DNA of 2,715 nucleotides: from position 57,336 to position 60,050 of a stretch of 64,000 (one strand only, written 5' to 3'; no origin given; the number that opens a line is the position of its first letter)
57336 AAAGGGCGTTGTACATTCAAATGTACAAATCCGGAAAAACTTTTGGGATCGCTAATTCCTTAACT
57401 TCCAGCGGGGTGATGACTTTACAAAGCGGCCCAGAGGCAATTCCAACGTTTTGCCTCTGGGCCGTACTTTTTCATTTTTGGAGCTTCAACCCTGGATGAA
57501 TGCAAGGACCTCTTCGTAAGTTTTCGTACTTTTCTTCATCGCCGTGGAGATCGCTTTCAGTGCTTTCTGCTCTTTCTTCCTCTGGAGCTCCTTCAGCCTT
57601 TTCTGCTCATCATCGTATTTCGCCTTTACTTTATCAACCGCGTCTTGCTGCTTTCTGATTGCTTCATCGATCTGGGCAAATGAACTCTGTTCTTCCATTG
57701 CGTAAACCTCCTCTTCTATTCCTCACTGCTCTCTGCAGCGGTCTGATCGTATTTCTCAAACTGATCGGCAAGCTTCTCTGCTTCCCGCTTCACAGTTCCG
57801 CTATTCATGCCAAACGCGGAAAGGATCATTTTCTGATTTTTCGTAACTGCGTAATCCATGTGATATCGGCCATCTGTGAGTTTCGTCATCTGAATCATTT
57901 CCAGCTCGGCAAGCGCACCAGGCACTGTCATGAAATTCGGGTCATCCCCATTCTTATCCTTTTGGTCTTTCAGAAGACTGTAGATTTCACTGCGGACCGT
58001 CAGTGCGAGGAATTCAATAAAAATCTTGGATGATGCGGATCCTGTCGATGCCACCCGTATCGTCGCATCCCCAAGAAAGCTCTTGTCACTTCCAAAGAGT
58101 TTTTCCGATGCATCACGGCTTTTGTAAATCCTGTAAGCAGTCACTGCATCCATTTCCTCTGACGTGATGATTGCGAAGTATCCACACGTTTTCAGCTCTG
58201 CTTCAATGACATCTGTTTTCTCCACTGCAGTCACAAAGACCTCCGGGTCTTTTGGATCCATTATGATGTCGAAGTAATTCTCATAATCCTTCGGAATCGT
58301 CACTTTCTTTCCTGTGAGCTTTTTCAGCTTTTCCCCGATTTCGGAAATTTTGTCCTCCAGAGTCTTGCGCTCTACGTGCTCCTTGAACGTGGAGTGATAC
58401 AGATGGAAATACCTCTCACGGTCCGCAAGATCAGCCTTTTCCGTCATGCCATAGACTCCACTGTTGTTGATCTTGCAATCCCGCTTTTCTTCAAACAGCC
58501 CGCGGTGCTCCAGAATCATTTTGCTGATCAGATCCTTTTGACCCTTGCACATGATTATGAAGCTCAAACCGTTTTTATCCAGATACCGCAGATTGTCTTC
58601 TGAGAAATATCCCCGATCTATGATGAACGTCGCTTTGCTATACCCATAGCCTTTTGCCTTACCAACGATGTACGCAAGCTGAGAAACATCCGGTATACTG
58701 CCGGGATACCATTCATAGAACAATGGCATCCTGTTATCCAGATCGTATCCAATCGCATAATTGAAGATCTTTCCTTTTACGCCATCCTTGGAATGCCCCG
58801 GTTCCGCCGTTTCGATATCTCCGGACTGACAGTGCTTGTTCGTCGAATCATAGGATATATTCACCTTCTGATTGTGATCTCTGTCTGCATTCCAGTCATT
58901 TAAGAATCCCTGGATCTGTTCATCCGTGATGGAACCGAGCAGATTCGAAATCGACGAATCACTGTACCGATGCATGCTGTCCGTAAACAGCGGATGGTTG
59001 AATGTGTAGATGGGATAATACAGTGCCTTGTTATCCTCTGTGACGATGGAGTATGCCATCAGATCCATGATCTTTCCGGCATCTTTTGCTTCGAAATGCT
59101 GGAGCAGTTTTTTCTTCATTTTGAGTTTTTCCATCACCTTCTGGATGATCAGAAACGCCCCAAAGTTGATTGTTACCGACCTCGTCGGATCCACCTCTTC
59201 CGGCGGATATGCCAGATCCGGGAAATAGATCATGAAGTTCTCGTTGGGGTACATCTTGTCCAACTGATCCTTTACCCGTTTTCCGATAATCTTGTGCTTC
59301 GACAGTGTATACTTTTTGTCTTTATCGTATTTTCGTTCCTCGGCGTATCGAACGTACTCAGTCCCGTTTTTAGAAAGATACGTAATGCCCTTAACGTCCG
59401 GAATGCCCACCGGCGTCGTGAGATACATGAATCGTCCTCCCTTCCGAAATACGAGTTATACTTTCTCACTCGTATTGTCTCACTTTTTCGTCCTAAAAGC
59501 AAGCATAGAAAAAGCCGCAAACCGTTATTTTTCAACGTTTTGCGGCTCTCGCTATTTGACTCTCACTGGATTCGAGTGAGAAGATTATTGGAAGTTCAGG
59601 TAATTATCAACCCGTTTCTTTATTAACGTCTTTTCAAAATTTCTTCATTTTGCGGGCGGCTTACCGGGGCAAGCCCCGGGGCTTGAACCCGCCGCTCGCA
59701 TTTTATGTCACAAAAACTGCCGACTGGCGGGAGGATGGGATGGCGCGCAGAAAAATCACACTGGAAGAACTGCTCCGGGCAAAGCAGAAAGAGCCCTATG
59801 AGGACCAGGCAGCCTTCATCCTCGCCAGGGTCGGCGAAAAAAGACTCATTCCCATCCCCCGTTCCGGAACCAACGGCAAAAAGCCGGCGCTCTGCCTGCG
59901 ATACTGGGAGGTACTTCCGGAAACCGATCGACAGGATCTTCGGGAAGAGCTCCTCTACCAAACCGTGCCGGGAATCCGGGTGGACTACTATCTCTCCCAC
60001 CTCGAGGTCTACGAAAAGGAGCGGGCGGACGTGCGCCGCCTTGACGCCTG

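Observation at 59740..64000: Wadjet/MksBEFG-like SMC operon in a permuted order (Toprim JetD-like gene first) with divergent kleisin and KITE candidates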

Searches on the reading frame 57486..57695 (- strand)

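Call 54: search_protein_families(library=pfam, proteins=[window:57486-57695:-], max_evalue=0.1)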
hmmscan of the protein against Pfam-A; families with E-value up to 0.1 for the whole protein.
window:57486-57695:- (69 aa): 7 families
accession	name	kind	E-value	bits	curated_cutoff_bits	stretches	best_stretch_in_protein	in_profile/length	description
PF13874.11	Nup54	-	0.00084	19.8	30.5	1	5-67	30-92/140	Nucleoporin complex subunit 54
PF02403.27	Seryl_tRNA_N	-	0.03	15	28.2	1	5-65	30-91/108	Seryl-tRNA synthetase N-terminal domain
PF10241.14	KxDL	-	0.042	14.6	27.2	1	7-63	9-60/86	Uncharacterized conserved protein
PF14193.11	DUF4315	-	0.042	14.3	27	1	15-44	4-33/79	Domain of unknown function (DUF4315)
PF20648.2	DUF6809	-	0.075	14.3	27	1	9-69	15-74/85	Family of unknown function (DUF6809)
PF15188.11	CCDC-167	-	0.075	13.7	27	1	11-65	4-59/84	Coiled-coil domain-containing protein 167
PF10154.14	Fy-3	-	0.097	12.1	25.8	1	6-59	147-200/498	Ferry endosomal RAB5 effector complex subunit 3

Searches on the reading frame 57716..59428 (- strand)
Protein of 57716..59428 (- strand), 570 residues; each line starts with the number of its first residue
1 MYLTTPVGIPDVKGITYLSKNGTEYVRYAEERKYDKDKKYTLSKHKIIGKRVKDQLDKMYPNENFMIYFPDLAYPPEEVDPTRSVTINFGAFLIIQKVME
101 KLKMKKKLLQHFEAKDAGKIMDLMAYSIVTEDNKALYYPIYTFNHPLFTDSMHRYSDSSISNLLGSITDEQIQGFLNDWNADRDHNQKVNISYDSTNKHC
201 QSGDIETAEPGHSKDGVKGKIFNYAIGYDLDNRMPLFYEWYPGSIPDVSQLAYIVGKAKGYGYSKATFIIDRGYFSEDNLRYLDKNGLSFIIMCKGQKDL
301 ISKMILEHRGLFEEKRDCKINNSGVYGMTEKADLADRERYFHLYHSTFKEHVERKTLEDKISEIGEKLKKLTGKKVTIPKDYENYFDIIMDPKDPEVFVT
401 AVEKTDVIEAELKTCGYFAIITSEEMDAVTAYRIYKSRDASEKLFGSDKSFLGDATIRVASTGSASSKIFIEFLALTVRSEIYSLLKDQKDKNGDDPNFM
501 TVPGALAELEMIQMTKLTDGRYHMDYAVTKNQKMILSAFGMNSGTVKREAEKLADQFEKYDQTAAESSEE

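Call 8: search_protein_families(library=ncbifam, proteins=[window:57716-59428:-], max_evalue=0.01)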
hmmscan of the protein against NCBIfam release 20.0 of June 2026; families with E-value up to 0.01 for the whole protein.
window:57716-59428:- (570 aa): 3 families
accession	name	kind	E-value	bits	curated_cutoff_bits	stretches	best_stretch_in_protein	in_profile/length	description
NF033559.2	transpos_IS1634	equivalog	1.4e-73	248.6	100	1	73-542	33-482/483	IS1634 family transposase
NF033551.1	transpos_IS1182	equivalog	1.2e-05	24.4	270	1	211-292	257-339/488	IS1182 family transposase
NF033592.1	transpos_IS4_1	equivalog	5.1e-05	22.5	115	1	226-478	142-327/332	IS4 family transposase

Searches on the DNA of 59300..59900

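Call 10: search_rna_families(source=window, start=59300, end=59900, threshold=evalue, max_evalue=1)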
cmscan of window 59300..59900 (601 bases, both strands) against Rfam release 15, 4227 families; matches with E-value up to 1: 2.
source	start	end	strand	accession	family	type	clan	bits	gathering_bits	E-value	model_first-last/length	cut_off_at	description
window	59599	59706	+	RF00033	MicF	Gene; antisense;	-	22.9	79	0.64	1-94/94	no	MicF RNA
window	59572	59652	-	RF00470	Toga_5_CRE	Cis-reg;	-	13.6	120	0.2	49-130/268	no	Togavirus 5' plus strand cis-regulatory element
